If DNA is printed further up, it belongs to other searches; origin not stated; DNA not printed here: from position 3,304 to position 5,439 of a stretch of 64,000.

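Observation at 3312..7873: Candidate O-linked protein glycosylation pair: PSQ-repeat surface protein next to a Wzy_C/O-OTase-like membrane protein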

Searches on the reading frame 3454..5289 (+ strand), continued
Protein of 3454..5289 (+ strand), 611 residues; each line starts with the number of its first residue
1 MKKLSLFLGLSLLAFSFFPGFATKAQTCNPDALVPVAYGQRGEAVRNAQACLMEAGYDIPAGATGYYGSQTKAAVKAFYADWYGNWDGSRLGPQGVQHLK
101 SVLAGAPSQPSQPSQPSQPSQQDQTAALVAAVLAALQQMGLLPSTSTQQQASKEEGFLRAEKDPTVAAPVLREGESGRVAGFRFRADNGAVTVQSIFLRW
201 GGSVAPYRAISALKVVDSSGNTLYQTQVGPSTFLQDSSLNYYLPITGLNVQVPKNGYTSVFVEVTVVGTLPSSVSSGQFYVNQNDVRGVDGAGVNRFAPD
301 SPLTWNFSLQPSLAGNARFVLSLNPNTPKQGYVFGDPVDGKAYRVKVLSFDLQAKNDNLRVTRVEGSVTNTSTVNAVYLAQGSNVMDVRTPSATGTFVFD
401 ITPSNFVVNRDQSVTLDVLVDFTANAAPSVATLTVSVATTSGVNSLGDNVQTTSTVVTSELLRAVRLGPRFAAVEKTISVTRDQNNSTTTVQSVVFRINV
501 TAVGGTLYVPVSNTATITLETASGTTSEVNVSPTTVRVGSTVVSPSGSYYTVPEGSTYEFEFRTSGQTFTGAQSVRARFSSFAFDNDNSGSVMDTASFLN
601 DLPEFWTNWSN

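Call 19: find_encoding_contigs(protein=P0088, flank=10000, max_places=1)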
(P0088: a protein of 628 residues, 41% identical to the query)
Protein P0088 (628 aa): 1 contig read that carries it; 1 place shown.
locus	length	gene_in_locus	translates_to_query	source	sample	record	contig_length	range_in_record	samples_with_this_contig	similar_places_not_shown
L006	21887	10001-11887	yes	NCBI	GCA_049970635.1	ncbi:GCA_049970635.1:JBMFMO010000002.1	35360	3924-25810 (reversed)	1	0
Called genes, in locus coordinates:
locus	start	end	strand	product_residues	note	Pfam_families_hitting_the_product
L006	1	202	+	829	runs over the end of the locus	PF20720:nSTAND3 (faint), PF13401:AAA_22 (faint), PF17871:AAA_lid_9 (weak), PF00004:AAA, PF07724:AAA_2, PF07728:AAA_5, PF10431:ClpB_D2-small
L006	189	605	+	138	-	PF01894:YjbQ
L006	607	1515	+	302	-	PF03816:LytR_cpsA_psr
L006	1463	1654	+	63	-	-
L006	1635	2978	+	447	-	PF08245:Mur_ligase_M, PF02875:Mur_ligase_C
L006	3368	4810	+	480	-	PF00009:GTP_EFTU, PF00025:Arf (weak), PF00071:Ras (weak), PF01926:MMR_HSR1, PF02421:FeoB_N (weak), PF09439:SRPRB (weak), PF22042:EF-G_D2, PF11987:IF-2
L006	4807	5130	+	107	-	PF02033:RBFA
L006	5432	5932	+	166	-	PF00466:Ribosomal_L10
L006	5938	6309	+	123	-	-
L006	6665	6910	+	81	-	-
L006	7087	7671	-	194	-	PF12844:HTH_19 (weak), PF13413:HTH_25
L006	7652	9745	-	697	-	PF13491:FtsK_4TM (weak), PF01935:DUF87 (faint), PF12846:AAA_10 (faint), PF17854:FtsK_alpha, PF01580:FtsK_SpoIIIE, PF09397:FtsK_gamma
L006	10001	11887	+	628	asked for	PF01471:PG_binding_1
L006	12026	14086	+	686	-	PF04932:Wzy_C, PF13428:TPR_14 (faint), PF14559:TPR_19 (faint), PF13174:TPR_6 (faint)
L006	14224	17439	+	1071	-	PF04563:RNA_pol_Rpb2_1, PF04561:RNA_pol_Rpb2_2, PF04565:RNA_pol_Rpb2_3, PF10385:RNA_pol_Rpb2_45, PF00562:RNA_pol_Rpb2_6, PF04560:RNA_pol_Rpb2_7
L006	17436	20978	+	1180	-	PF04997:RNA_pol_Rpb1_1, PF00623:RNA_pol_Rpb1_2, PF04983:RNA_pol_Rpb1_3, PF05000:RNA_pol_Rpb1_4, PF04998:RNA_pol_Rpb1_5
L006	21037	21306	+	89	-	PF13083:KH_KhpA-B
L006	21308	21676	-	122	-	-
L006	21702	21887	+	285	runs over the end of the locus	PF13354:Beta-lactamase2 (weak), PF00768:Peptidase_S11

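Call 22: find_related_loci(query=A1, collection=genome_contigs, flank=10000)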
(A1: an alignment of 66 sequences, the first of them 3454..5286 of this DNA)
Query A1 (611 aa) in genome_contigs; peptide patterns used: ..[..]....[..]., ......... (x = any residue, [..] = any of these).
87 stretches matched a pattern; 63 encode a relative of the query (tblastn E <= 1e-3); 62 distinct loci.
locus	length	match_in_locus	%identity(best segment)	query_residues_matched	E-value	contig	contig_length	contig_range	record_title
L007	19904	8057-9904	78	1-611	0e+0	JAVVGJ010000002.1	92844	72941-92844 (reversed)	MAG: Candidatus Paceibacterota bacterium isolate PSS.bin.23 NODE_17_length_92844_cov_32.752740, whole genome shotgun seq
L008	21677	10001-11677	49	2-534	1e-156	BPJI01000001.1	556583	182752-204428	MAG: Candidatus Parcubacteria bacterium KatS3mg096 DNA, contig_8276, whole genome shotgun sequence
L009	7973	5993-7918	46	1-608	1e-150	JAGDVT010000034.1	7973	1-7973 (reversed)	MAG: Candidatus Paceibacter sp. isolate KUB_Bin06 NODE_1794_length_7973_cov_6.070599, whole genome shotgun sequence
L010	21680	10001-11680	53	21-562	9e-158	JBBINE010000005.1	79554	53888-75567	MAG: bacterium isolate TCF170221_bin_249 NODE_417_length_79554_cov_6.206669, whole genome shotgun sequence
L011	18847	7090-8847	79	24-611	0e+0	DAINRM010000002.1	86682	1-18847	MAG TPA_asm: Patescibacteria group bacterium isolate CTOTU25730 NODE_10_length_86682_cov_2687.147806, whole genome shotg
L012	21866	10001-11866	41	2-611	3e-137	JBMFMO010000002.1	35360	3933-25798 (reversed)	MAG: Minisyncoccia bacterium isolate KM4337-23 NODE_2_length_35360_cov_5.150299, whole genome shotgun sequence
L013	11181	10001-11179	55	25-378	2e-120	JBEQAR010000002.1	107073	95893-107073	MAG: bacterium isolate 03V1_S199.semibin_refined.113 NODE_176_length_107073_cov_3.349335, whole genome shotgun sequence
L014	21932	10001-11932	36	1-611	9e-92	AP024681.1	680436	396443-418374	MAG: Candidatus Parcubacteria bacterium KatS3mg097 DNA, complete genome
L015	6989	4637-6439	35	1-589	1e-76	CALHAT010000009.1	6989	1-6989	MAG: Candidatus Pacebacteria bacterium isolate H1_Bin_METABAT__85_sub_1 genome assembly, contig: c_000000116569, whole g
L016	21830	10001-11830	32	1-588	1e-61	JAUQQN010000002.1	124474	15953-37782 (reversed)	MAG: Patescibacteria group bacterium isolate SRBZ-1.bins.49.201808 NODE_78_length_124474_cov_60.695449, whole genome sho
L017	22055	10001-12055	32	1-611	3e-59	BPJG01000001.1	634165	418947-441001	MAG: Candidatus Parcubacteria bacterium KatS3mg094 DNA, contig_17918, whole genome shotgun sequence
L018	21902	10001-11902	30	1-598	1e-58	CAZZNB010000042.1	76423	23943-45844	MAG TPA_asm: uncultured Candidatus Saccharibacteria bacterium isolate binchicken_co25_111 genome assembly, contig: k141_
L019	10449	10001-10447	77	17-167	2e-56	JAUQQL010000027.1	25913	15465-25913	MAG: Thermodesulfobacteriota bacterium isolate SRBZ-1.bins.32.201808 NODE_783_length_25913_cov_2.029822, whole genome sh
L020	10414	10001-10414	76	17-151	2e-46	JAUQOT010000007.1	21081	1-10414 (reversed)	MAG: Patescibacteria group bacterium isolate BF2.bins.112.201808 NODE_1436_length_21081_cov_10.635249, whole genome shot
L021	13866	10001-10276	71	15-106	1e-38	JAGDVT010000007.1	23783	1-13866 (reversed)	MAG: Candidatus Paceibacter sp. isolate KUB_Bin06 NODE_368_length_23783_cov_6.578136, whole genome shotgun sequence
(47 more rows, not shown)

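Call 29: predict_structure(alignment_id=A1)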
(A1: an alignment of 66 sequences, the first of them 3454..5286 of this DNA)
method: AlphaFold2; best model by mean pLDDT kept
length: 611 residues; sequences in the alignment: 66
mean_pLDDT: 87.5   pTM: 0.57
mean pLDDT of the five models: 87.5, 86.8, 86.3, 86.1, 85.8
residues with pLDDT >= 90: 466; 70-90: 71; 50-70: 15; < 50: 59
segments of 3 or more residues with pLDDT < 50: 1-25, 106-128, 140-150
pLDDT, mean of each block of 10 residues (from residue 1): 43 37 56 95 95 93 94 96 91 94 57 32 42 52 38 84 87 91 96 97 94 96 96 93 96 96 92 92 97 94 95 84 95 95 97 93 96 95 95 96 92 96 93 94 90 89 96 97 90 98 96 97 95 96 95 98 96 95 91 92 95 88
secondary structure, 60 per line:
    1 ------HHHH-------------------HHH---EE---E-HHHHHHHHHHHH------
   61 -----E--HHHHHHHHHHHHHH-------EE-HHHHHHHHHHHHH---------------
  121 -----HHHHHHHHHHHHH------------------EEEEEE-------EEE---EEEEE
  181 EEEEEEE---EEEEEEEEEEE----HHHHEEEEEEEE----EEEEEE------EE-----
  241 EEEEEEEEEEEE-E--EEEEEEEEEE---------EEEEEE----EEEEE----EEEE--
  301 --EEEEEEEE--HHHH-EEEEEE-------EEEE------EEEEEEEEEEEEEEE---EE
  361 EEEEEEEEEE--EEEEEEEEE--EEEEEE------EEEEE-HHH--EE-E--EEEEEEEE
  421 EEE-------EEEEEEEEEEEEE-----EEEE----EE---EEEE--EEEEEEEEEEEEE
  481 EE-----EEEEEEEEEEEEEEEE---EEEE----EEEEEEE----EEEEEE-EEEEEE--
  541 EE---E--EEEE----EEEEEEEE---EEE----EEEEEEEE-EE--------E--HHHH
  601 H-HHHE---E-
elements in order: H7-10 H43-54 H69-82 H93-105 H126-138 E157-162 E170-172 E176-187 E191-201 H206-209 E210-217 E222-227 E241-252 E257-266 E276-281 E286-290 E295-298 E303-310 H313-316 E318-323 E331-334 E341-355 E359-370 E373-381 E384-389 E396-400 E413-423 E431-443 E449-452 E462-465 E468-482 E488-503 E507-510 E515-521 E526-531 E533-538 E549-552 E557-564 E568-570 E575-582 H597-601

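Call 34: fold_search(model_id=the predicted structure, library=pdb)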
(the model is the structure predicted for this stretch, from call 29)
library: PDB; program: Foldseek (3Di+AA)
matches with E <= 10: 1639; with E <= 0.001: 129
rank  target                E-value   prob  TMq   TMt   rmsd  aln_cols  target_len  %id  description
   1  4g1e_A                2.9e-10  1.00  0.16  0.11  22.1       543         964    9  Crystal structure of integrin alpha V beta 3 with coil-coiled tag. (released 2012-12-12)
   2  4neh_A                7.9e-10  1.00  0.15  0.09  23.2       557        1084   10  An internal ligand-bound, metastable state of a leukocyte integrin, aXb2 (released 2014-01-15)
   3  4mmx_A                1.6e-09  1.00  0.16  0.12  22.3       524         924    8  Integrin AlphaVBeta3 ectodomain bound to the tenth domain of Fibronectin (released 2014-03-26)
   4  7usl_A                3.4e-09  1.00  0.15  0.11  22.0       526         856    9  Integrin alphaM/beta2 ectodomain in complex with adenylate cyclase toxin RTX751 and M1F5 Fab (released 2022-08-17)
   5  4nen_A                3.4e-09  1.00  0.15  0.10  23.5       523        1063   11  An internal ligand-bound, metastable state of a leukocyte integrin, aXb2 (released 2014-01-15)
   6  3qe5_A                4.4e-09  1.00  0.14  0.16  18.4       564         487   10  Complete structure of Streptococcus mutans Antigen I/II carboxy-terminus (released 2011-04-20)
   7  5y9h_C                1.0e-08  1.00  0.17  0.20  16.8       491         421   12  Crystal structure of SafDAA-dsc complex (released 2017-11-15)
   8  6avq_A                1.4e-08  1.00  0.17  0.12  22.1       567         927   10  The Therapeutic Antibody LM609 Selectively Inhibits Ligand Binding to Human alpha-V beta-3 Integrin via Steric Hindran (released 2017-11-01)
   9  5y9h_A                1.6e-08  1.00  0.16  0.19  18.4       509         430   12  Crystal structure of SafDAA-dsc complex (released 2017-11-15)
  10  6avu_A                2.3e-08  1.00  0.17  0.12  18.8       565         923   11  Human alpha-V beta-3 Integrin (open conformation) in complex with the therapeutic antibody LM609 (released 2017-11-01)
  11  7usm_A                2.6e-08  1.00  0.15  0.12  21.5       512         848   10  Integrin alphaM/beta2 ectodomain (released 2022-08-17)
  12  6avr_A                3.0e-08  1.00  0.18  0.13  21.9       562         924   10  Human alpha-V beta-3 Integrin (intermediate conformation) in complex with the therapeutic antibody LM609 (released 2017-11-01)
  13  3fcs_C                3.2e-08  1.00  0.16  0.12  21.0       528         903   10  Structure of complete ectodomain of integrin aIIBb3 (released 2009-01-20)
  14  5dza                  3.4e-08  1.00  0.13  0.20  15.0       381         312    9  Streptococcus agalactiae AgI/II polypeptide BspA C terminal domain (WT) (released 2016-06-22)
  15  3opu_A                8.6e-08  1.00  0.14  0.22  14.2       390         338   10  Crystal structure of the C-terminal domain of Streptococcus mutans surface protein SpaP (released 2011-01-19)
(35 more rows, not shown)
